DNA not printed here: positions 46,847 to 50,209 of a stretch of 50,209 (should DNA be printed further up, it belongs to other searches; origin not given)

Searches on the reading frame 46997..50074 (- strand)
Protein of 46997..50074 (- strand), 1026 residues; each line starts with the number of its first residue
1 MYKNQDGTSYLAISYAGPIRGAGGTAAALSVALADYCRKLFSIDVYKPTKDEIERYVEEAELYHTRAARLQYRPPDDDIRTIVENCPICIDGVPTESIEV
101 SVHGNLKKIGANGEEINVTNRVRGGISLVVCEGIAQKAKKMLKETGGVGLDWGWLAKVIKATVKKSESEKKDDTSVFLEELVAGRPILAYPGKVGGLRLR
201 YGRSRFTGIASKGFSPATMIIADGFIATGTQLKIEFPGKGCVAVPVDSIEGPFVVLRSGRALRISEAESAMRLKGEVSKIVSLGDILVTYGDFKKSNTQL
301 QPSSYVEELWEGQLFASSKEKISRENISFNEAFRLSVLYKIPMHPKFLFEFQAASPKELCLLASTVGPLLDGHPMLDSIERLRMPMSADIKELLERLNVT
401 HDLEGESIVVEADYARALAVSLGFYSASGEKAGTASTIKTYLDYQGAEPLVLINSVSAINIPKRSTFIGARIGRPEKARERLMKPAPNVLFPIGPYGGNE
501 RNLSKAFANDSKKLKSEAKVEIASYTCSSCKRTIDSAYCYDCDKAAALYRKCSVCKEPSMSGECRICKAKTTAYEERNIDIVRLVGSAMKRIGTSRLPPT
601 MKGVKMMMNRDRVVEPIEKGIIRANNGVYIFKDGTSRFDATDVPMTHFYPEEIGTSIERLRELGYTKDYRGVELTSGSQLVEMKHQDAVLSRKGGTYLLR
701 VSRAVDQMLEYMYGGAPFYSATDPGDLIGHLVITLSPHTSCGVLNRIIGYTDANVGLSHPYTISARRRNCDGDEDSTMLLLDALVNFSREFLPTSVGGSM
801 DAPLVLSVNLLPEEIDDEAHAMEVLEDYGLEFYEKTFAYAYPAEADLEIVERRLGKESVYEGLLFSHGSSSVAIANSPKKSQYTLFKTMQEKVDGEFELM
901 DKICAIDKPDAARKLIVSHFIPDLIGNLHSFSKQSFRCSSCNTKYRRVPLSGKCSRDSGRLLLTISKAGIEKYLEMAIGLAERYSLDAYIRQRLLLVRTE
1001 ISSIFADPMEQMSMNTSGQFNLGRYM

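Call 59: search_protein_families(library=pfam, proteins=[window:46997-50074:-], max_evalue=0.0001)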
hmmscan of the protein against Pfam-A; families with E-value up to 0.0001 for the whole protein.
window:46997-50074:- (1026 aa): 3 families
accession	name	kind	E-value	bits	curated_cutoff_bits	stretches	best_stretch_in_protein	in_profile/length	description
PF24846.1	PolC_DP2_cat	-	1e-117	392.8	24.3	1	599-892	6-299/299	DNA polymerase II large subunit DP2, catalytic domain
PF24844.1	PolC_DP2_central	-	2e-105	353.2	24.3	1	169-556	6-367/372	DNA polymerase II large subunit DP2, central domain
PF03833.19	PolC_DP2_N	-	8.6e-57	192.8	24.3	1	3-160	121-270/271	DNA polymerase II large subunit DP2, N-terminal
